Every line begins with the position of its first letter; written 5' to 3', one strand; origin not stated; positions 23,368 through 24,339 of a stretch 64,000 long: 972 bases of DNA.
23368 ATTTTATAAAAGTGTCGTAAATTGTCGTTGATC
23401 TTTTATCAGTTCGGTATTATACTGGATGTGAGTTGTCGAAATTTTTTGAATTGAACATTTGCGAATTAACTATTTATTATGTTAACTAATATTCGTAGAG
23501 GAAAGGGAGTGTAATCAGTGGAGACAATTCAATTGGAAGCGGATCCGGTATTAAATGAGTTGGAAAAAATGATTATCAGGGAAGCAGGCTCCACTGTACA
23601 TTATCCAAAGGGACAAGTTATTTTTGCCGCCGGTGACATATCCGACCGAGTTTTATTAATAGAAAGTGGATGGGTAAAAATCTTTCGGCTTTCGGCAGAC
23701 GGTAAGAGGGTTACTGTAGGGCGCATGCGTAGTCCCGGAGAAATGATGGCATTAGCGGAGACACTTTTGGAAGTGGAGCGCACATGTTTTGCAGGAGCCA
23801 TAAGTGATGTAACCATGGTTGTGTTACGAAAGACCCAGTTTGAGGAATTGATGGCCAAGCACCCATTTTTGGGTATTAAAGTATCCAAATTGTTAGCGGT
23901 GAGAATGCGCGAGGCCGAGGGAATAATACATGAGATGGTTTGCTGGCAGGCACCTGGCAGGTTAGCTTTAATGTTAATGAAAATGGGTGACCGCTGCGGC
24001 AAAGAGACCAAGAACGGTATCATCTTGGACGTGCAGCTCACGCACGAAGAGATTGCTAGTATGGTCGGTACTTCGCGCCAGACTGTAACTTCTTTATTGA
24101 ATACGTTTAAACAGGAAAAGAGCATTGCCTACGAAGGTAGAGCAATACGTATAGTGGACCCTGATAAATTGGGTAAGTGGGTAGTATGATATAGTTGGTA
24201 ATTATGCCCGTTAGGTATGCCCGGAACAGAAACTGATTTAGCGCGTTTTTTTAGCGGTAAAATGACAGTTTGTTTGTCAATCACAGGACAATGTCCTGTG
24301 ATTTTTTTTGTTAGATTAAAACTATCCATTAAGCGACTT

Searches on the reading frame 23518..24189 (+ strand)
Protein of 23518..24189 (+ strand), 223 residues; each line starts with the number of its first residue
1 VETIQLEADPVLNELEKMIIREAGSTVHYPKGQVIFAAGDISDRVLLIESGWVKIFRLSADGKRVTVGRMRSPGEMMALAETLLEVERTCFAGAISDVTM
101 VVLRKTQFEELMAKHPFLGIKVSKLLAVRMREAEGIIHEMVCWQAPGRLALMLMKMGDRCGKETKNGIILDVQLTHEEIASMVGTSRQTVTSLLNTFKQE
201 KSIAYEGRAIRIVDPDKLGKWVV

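Call 28: search_protein_families(library=pfam, proteins=[window:23518-24189:+])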
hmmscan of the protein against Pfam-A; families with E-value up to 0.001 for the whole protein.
window:23518-24189:+ (223 aa): 2 families
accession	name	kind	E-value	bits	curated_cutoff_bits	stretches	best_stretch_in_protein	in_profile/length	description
PF00027.35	cNMP_binding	-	3e-18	66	27.5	1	27-115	2-89/89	Cyclic nucleotide-binding domain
PF13545.12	HTH_Crp_2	-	6.1e-17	61.8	27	1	147-219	1-68/70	Crp-like helix-turn-helix domain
